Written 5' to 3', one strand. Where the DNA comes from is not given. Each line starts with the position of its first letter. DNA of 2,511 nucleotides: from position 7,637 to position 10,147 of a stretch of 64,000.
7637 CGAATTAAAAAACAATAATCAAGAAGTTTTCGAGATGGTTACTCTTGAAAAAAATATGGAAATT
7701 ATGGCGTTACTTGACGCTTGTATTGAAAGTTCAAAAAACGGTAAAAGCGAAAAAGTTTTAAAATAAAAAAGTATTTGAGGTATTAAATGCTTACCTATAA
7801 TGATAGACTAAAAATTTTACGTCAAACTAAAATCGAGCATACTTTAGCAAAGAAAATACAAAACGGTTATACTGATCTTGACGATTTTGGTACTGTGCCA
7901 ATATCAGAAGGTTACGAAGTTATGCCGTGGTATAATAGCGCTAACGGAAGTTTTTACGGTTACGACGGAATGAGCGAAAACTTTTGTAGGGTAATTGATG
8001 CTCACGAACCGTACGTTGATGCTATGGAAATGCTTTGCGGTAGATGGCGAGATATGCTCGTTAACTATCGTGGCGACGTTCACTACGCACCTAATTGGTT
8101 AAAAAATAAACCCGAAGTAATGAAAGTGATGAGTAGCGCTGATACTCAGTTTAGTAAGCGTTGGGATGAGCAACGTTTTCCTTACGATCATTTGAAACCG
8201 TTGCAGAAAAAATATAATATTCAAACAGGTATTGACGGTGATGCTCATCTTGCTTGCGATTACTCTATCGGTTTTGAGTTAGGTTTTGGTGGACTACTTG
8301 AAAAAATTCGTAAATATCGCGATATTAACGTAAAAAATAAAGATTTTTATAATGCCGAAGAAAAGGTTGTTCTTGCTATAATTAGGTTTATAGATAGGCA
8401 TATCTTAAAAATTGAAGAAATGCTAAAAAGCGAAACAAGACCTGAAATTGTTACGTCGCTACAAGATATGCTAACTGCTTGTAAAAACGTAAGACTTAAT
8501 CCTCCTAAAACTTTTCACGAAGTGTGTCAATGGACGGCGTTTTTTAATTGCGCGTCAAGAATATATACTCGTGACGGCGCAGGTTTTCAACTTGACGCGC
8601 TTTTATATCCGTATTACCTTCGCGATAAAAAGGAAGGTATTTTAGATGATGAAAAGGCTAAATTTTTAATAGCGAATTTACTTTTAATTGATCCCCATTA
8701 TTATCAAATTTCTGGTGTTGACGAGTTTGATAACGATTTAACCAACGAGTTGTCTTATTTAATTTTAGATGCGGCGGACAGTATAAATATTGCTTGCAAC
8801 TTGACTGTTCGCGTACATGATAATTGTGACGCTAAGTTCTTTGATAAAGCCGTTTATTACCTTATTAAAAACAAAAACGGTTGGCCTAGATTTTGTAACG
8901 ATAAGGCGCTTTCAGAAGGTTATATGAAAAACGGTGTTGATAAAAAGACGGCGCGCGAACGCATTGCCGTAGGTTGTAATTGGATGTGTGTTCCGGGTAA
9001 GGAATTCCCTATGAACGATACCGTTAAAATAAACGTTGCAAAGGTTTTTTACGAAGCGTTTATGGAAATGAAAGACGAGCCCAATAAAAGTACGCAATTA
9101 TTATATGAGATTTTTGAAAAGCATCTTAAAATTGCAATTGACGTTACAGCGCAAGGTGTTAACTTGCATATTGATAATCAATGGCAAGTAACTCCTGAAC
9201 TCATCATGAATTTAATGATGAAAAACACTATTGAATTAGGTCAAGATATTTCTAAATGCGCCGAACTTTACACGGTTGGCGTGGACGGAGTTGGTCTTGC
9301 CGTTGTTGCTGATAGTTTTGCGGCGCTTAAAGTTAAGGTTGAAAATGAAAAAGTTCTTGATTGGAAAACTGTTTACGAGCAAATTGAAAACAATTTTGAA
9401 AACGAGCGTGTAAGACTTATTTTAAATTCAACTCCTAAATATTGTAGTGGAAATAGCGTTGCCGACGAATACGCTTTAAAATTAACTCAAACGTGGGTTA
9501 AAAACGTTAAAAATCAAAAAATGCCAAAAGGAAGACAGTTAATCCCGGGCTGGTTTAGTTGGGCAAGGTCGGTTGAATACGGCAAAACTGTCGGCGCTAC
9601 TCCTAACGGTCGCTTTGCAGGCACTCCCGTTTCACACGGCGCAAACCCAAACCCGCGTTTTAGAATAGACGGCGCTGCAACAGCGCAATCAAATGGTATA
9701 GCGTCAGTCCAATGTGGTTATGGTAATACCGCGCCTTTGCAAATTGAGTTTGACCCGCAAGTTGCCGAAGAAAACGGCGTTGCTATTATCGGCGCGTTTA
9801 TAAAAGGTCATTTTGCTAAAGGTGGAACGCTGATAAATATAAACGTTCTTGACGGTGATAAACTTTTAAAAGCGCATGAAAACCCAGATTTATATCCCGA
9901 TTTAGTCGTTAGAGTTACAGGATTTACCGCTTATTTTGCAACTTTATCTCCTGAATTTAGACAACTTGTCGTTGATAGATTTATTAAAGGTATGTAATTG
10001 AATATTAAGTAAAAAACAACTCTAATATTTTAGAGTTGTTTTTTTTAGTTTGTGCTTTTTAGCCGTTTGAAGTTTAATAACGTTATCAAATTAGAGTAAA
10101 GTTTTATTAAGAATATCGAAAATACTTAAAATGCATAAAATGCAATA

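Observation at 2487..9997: AraC-controlled operon combining three Gfo/Idh/MocA oxidoreductases, a Hyi-like TIM-barrel protein and a glycyl radical enzyme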

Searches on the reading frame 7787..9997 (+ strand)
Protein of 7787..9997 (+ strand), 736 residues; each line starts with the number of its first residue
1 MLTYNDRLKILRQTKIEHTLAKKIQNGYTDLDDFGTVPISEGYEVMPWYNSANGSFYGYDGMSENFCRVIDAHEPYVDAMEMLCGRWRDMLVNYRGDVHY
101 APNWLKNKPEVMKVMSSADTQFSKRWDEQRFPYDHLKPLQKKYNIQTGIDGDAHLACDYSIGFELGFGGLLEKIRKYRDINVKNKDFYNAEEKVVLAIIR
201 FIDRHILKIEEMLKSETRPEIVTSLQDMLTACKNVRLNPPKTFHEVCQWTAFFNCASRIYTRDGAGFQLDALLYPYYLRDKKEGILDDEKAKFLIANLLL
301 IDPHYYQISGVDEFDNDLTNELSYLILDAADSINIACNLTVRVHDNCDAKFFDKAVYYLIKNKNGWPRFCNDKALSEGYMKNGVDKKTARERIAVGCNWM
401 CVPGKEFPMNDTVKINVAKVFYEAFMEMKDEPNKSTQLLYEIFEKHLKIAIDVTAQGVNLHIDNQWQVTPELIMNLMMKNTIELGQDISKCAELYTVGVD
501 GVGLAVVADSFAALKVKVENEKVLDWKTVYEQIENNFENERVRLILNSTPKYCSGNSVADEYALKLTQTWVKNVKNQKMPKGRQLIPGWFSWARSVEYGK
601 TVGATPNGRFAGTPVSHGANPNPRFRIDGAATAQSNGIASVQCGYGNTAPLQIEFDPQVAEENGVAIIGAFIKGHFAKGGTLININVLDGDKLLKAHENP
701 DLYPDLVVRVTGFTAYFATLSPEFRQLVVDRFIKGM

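Call 3: search_protein_families(library=pfam, proteins=[window:7787-9997:+])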
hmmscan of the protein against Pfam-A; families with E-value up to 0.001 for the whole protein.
window:7787-9997:+ (736 aa): 2 families
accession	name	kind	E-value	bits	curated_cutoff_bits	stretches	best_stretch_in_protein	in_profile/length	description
PF02901.20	PFL-like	-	2.5e-87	294.5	24.3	1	39-599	23-647/647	Pyruvate formate lyase-like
PF01228.26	Gly_radical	-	4.4e-13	50.1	22.2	1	616-717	2-105/106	Glycine radical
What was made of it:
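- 7787..9997 (+): Glycyl radical enzyme of an uncharacterised 'C-x-W' clade (736 aa). Cys397 is the thiyl site and Gly712 the radical site. PFL-like plus Gly_radical domains (call 3).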

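Call 4: search_protein_families(library=ncbifam, proteins=[window:7787-9997:+])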
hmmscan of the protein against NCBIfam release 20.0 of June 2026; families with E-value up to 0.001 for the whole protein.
window:7787-9997:+ (736 aa): 12 families
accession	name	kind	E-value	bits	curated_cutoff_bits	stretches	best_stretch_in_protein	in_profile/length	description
TIGR01774.1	PFL2-3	subfamily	6e-80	269.5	678.2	1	145-731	148-781/786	formate C-acetyltransferase/glycerol dehydratase family glycyl radical enzyme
NF007437.0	PRK09983.1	equivalog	1.9e-59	201.6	1109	2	310-731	332-760/765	formate C-acetyltransferase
NF048011.1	SfplDhtHpsGDes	equivalog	7.3e-58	196.5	1000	2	308-731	371-816/821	(2S)-3-sulfopropanediol dehydratase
NF048009.1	SfplDhtHpfGKleb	equivalog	9.8e-56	189.3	1000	2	307-731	367-819/824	(2S)-3-sulfopropanediol dehydratase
NF043068.1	glycl_HYPD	equivalog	4.3e-55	187.1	1100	1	186-731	194-779/784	trans-4-hydroxy-L-proline dehydratase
TIGR04394.1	choline_CutC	equivalog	4.8e-38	131.2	1050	1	183-731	196-783/789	choline trimethylamine-lyase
NF033718.1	indole_decarb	equivalog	1.3e-28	99.8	1100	2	543-729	675-861/868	indoleacetate decarboxylase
NF033715.1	glycyl_HPDL_Lrg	equivalog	1.1e-24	86.4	1150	2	429-729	568-894/901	4-hydroxyphenylacetate decarboxylase large subunit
TIGR01255.1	pyr_form_ly_1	equivalog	4e-22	78.5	994.2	1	499-733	509-740/744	formate C-acetyltransferase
NF038360.1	rad_fix_GrcA3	exception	1.9e-11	43.9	158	1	670-731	11-72/78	autonomous glycyl radical cofactor GrcA3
NF008341.1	PRK11127.1-1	equivalog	9.1e-10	38.4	145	1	681-731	24-74/80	autonomous glycyl radical cofactor GrcA2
TIGR04365.1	spare_glycyl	equivalog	3.7e-09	36.9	170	1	678-731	67-120/126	autonomous glycyl radical cofactor GrcA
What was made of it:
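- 7787..9997 (+): Below all NCBIfam cut-offs (call 4).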

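Call 8: search_solved_structures(query=window:7787-9994:+, max_evalue=0.001, show_alignments=1)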
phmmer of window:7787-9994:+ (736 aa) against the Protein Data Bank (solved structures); distinct sequences matched with E-value up to 0.001: 36.
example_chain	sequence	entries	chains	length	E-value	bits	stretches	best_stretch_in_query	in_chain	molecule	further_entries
2f3o_A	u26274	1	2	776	3.6e-48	167.7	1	145-731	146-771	pyruvate formate-lyase 2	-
1r8w_A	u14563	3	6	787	2.6e-46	161.5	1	150-729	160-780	glycerol dehydratase | B12-independent glycerol dehydratase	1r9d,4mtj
8yjo_A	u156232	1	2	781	9.9e-46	159.6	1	308-731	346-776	Probable dehydratase PflD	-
6vxc_A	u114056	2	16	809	7.1e-43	150.2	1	309-731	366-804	Trans-4-hydroxy-L-proline dehydratase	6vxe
5i2a_A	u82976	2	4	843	1.1e-41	146.3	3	533-731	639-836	Diol-dehydratase | Diol dehydratase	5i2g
7vua_A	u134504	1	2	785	2.7e-40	141.6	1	196-734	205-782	HplG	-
8id7_A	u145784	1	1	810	2.4e-38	135.2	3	471-730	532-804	Probable dehydratase YbiW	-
8yjn_A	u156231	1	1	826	2.6e-38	135.1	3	471-730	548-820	Probable dehydratase YbiW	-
6xs4_A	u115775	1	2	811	2.8e-38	135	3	471-730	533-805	Formate C-acetyltransferase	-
8id0_A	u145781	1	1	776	9.8e-38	133.2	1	306-730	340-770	formate C-acetyltransferase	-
5ymr_B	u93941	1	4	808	9.2e-37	130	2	495-729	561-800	Formate acetyltransferase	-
9rco_A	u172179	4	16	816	2e-36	128.8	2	308-731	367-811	Glycyl radical protein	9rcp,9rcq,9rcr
6lon_B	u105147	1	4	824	2.1e-36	128.8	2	310-731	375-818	PFL2/glycerol dehydratase family glycyl radical enzyme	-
9f3w_A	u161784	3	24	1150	9.3e-35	123.3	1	187-732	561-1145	Choline trimethylamine-lyase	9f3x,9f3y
7kq3_A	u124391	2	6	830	1.8e-34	122.3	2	500-729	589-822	Isethionate sulfite-lyase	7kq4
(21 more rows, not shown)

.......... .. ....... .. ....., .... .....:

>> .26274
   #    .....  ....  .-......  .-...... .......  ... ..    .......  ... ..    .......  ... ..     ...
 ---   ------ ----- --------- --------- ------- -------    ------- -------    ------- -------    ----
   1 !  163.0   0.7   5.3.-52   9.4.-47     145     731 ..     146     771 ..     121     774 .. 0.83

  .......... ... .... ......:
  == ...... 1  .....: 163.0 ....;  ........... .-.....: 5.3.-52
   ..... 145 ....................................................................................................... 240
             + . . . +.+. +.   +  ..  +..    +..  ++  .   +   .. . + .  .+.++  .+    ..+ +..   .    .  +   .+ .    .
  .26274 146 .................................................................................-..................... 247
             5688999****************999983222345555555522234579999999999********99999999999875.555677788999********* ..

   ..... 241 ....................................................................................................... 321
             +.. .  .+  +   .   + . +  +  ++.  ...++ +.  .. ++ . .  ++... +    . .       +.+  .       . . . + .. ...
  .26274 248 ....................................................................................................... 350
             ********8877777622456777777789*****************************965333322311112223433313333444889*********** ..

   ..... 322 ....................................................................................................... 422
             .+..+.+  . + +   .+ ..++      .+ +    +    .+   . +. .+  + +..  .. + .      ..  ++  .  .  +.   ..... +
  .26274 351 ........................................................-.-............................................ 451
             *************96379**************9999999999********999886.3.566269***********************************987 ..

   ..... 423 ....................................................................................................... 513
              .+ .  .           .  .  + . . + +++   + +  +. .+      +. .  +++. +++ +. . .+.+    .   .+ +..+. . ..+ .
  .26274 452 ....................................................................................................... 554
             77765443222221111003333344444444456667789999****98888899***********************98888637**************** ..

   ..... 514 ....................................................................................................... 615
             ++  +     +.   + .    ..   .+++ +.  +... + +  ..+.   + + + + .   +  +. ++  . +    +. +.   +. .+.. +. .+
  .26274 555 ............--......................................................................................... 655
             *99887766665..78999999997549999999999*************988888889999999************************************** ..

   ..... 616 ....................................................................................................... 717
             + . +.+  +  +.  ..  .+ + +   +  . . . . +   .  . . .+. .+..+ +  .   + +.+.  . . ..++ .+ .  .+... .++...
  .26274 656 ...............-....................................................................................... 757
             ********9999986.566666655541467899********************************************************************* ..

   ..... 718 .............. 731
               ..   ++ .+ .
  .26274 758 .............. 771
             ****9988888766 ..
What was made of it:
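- Closest known: Archaeoglobus fulgidus PFL2. Different: It has G-C-V-E at the Cys loop (call 8), and its identity to the window GRE is low.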

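Call 10: find_homologous_proteins(query=window:7787-9994:+, max_evalue=1e-20)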
Query window:7787-9994:+ (736 aa): 1385 proteins with E <= 1e-20 among 8000 candidates; the best 120 are listed.
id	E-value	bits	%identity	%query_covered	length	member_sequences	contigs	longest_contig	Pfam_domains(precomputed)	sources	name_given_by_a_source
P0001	0.0e+0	1732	100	100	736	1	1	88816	PF02901.21,PF01228.27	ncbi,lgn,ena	-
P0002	0.0e+0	1696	98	100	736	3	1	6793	PF02901.21,PF01228.27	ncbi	-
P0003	0.0e+0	1436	82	100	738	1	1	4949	PF02901.21,PF01228.27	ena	-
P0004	0.0e+0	1423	80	100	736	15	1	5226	PF02901.21,PF01228.27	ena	-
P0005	0.0e+0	1412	79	100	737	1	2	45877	PF02901.21,PF01228.27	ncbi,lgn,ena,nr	ncbi:MAG: formate acetyltransferase [Clostridia bacterium]|nr:formate acetyltransferase [Clostridia 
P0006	0.0e+0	1397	78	100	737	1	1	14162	PF02901.21,PF01228.27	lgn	-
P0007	0.0e+0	1392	78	100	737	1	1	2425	PF02901.21,PF01228.27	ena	-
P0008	0.0e+0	1388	78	100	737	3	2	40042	PF02901.21,PF01228.27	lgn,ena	-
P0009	0.0e+0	1388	78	100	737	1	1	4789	PF02901.21,PF01228.27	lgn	-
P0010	0.0e+0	1386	77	100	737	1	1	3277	PF02901.21,PF01228.27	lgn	-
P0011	0.0e+0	1386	77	100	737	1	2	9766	PF02901.21,PF01228.27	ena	-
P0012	0.0e+0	1383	77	100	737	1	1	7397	PF02901.21,PF01228.27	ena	-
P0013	0.0e+0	1383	78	100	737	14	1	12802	PF02901.21,PF01228.27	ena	-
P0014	0.0e+0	1381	78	100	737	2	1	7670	PF02901.21,PF01228.27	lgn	-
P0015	0.0e+0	1380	78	100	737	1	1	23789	PF02901.21,PF01228.27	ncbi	-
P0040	0.0e+0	1360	77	100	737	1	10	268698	PF02901.21,PF01228.27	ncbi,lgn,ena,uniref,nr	ncbi:pyruvate formate lyase family protein [Qingrenia yutianensis]|uniref:Formate acetyltransferase 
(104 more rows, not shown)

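Call 12: find_encoding_contigs(protein=P0040, flank=10000, max_places=3)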
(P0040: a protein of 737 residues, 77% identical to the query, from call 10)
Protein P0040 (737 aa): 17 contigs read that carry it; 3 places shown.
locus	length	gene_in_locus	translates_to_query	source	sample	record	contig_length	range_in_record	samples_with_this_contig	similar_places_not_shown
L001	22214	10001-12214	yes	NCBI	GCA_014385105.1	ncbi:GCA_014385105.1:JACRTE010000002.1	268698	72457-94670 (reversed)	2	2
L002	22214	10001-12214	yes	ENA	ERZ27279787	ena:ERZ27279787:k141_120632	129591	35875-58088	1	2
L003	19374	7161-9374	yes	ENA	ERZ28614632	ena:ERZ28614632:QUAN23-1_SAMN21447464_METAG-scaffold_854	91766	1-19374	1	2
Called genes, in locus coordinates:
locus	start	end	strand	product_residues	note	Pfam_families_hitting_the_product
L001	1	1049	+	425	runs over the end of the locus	PF00037:Fer4 (weak), PF12838:Fer4_7, PF13187:Fer4_9, PF13237:Fer4_10, PF14697:Fer4_21, PF25160:LdpA_Fe-S-bd (weak), PF02906:Fe_hyd_lg_C, PF04060:FeS, +4 more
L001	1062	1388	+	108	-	-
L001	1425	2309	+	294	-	PF01430:HSP33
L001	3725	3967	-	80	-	PF00239:Resolvase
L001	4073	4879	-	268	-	PF00165:HTH_AraC, PF12833:HTH_18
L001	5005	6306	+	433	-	PF01408:GFO_IDH_MocA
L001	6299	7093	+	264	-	PF01261:AP_endonuc_2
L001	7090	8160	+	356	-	PF01408:GFO_IDH_MocA, PF22725:GFO_IDH_MocA_C3, PF02894:GFO_IDH_MocA_C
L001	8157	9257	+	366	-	PF01408:GFO_IDH_MocA, PF22725:GFO_IDH_MocA_C3, PF02894:GFO_IDH_MocA_C (faint)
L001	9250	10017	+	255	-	PF13353:Fer4_12, PF04055:Radical_SAM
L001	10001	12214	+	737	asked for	PF02901:PFL-like, PF01228:Gly_radical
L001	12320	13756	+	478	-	-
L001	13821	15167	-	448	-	PF02055:Glyco_hydro_30, PF02057:Glyco_hydro_59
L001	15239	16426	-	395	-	PF07690:MFS_1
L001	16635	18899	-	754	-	PF13191:AAA_16 (weak), PF00004:AAA, PF17871:AAA_lid_9, PF00158:Sigma54_activat (weak), PF00004:AAA, PF07724:AAA_2, PF07728:AAA_5, PF10431:ClpB_D2-small, +14 more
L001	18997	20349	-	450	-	PF02878:PGM_PMM_I, PF02879:PGM_PMM_II, PF02880:PGM_PMM_III, PF00408:PGM_PMM_IV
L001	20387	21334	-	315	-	PF07949:YbbR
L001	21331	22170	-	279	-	PF19293:CdaA_N, PF02457:DAC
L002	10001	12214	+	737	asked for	PF02901:PFL-like, PF01228:Gly_radical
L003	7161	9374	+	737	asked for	PF02901:PFL-like, PF01228:Gly_radical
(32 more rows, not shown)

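Call 24: find_encoding_contigs(protein=P0001, flank=10000, max_places=3)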
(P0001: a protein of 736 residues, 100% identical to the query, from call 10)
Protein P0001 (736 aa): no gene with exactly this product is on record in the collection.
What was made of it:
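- Tried and rejected: Exact-match look-up of the window GRE's contig, which returned nothing (call 24).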

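Call 33: search_protein_representatives(protein=window:7787-9994:+)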
Query: 736 residues. Proteins with E-value up to 0.001 (for the whole library): 4056; up to 1e-10: 2372; up to 1e-30: 584. The best 150 are listed.
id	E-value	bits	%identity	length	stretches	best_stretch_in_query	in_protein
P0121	2.4e-232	789.9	52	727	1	2-736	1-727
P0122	7.9e-201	685.7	47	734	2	126-735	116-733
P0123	1.7e-174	598.6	43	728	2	137-734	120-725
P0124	1.0e-163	562.9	44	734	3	126-429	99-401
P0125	1.2e-153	529.6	41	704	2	126-733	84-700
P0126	1.7e-152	525.9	52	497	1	248-733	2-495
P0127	1.0e-150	520.0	40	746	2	130-734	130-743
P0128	4.0e-145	501.5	39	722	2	130-733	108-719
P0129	9.0e-141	487.1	40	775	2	131-731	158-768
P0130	1.0e-139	483.6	72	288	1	228-514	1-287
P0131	3.7e-139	481.8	39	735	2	122-733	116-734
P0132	1.2e-138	480.0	38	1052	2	121-734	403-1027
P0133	1.3e-138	480.0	35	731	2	122-733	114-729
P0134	1.0e-128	447.2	36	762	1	30-733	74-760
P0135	3.0e-118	412.6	77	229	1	1-229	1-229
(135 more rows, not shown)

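Call 38: find_related_loci(query=A1, collection=genome_contigs, flank=10000)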
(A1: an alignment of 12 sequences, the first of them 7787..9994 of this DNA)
Query A1 (736 aa) in genome_contigs; peptide patterns used: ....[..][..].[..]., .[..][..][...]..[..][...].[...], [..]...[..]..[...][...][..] (x = any residue, [..] = any of these).
600 stretches matched a pattern (row limit reached: there are more); 576 encode a relative of the query (tblastn E <= 1e-3); the best 80 are kept; 80 distinct loci.
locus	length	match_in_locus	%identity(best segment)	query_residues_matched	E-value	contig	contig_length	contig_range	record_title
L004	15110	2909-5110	75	1-733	0e+0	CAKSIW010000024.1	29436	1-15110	MAG: uncultured Clostridia bacterium isolate REFINED_METABAT215_TOP10_CONTIGS_1500_ASSEMBLY_K77_MERGED__Hadza_PheChl_Fib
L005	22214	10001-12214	74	1-736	0e+0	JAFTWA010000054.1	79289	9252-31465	MAG: Tyzzerella sp. isolate RGIG4201 Roe_deer_Colon-3__c353243, whole genome shotgun sequence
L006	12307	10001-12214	74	1-736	0e+0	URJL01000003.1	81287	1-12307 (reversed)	uncultured Clostridiales bacterium isolate UMGS1052 genome assembly, contig: NODE_111_length_81287_cov_5.863711, whole g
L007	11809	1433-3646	73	1-736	0e+0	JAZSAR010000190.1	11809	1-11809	MAG: Clostridia bacterium isolate T1900044934_TS20190400.MAGScoT_cleanbin_000020 SGB_3433_k141_202443, whole genome shot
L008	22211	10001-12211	73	1-735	0e+0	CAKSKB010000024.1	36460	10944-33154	MAG: uncultured Clostridia bacterium isolate REFINED_METABAT215_TOP10_CONTIGS_1500_ASSEMBLY_K77_MERGED__Hadza_MoBio_hadz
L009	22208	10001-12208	73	3-736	0e+0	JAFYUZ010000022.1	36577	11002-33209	MAG: Clostridia bacterium isolate RGIG7446 Water_buffalos_Colon-1__c147070, whole genome shotgun sequence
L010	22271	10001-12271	71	1-736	0e+0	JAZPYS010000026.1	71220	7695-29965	MAG: Acetatifactor sp. isolate T1900044646_TS20190112.MAGScoT_cleanbin_000051 SGB_1373_k141_1456312, whole genome shotgu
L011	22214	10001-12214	72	1-736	0e+0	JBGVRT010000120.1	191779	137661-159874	MAG: Eubacteriales bacterium isolate fecal_MAG_134 fecal_MAG_134_contig_0120, whole genome shotgun sequence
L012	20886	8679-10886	72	1-733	0e+0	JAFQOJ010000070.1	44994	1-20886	MAG: Clostridia bacterium isolate RGIG2003 Goat_Colon-1__c850998, whole genome shotgun sequence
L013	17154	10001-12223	71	1-736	0e+0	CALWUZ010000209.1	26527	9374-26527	MAG: uncultured Clostridia bacterium isolate E0_DM__bin125 genome assembly, contig: E0_DM__k127_2816980, whole genome sh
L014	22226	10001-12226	70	1-736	0e+0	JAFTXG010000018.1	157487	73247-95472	MAG: Lachnospiraceae bacterium isolate RGIG4233 Roe_deer_Colon-4__c2186, whole genome shotgun sequence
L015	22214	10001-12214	70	1-736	0e+0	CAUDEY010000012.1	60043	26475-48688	MAG TPA_asm: uncultured Clostridia bacterium isolate ERR9578208_bin.28_MetaWRAP_v1.3_MAG genome assembly, contig: ERZ185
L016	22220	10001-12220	70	1-736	0e+0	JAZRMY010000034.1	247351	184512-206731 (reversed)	MAG: Acutalibacteraceae bacterium isolate T1900045417_YK20190107.MAGScoT_cleanbin_000007 SGB_7030_k141_52224, whole geno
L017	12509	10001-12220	66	1-736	0e+0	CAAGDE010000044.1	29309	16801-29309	MAG TPA_asm: Clostridia bacterium, isolate HGM12690, WGS project CAAGDE010000000 data, contig: SRS476144_126_k119_64174,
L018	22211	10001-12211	65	1-736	0e+0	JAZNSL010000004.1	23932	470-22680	MAG: Acutalibacteraceae bacterium isolate T1900044809_TS20190275.MAGScoT_cleanbin_000020 SGB_2773_k141_1553449, whole ge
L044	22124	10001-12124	44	3-731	0e+0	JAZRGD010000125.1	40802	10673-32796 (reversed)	MAG: Eubacteriales bacterium isolate T1900045493_YK20190187.MAGScoT_cleanbin_000007 SGB_7392_k141_3311325, whole genome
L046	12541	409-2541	42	2-733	0e+0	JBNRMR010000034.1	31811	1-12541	MAG: Christensenellales bacterium isolate UACH.gsam k127_210260, whole genome shotgun sequence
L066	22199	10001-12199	40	2-733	1e-173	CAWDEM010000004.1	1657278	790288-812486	MAG: Ignavibacteriota bacterium isolate MFD05942.bin.1.74 genome assembly, contig: contig_3312, whole genome shotgun seq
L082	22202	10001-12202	38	2-734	1e-160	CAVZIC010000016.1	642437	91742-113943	MAG: uncultured Chloroflexia bacterium isolate MFD02416.bin.2.12 genome assembly, contig: contig_33702, whole genome sho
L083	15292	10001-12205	39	2-735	2e-160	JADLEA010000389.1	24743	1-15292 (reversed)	MAG: Bacteroidetes bacterium isolate SJ300 c_000001091877, whole genome shotgun sequence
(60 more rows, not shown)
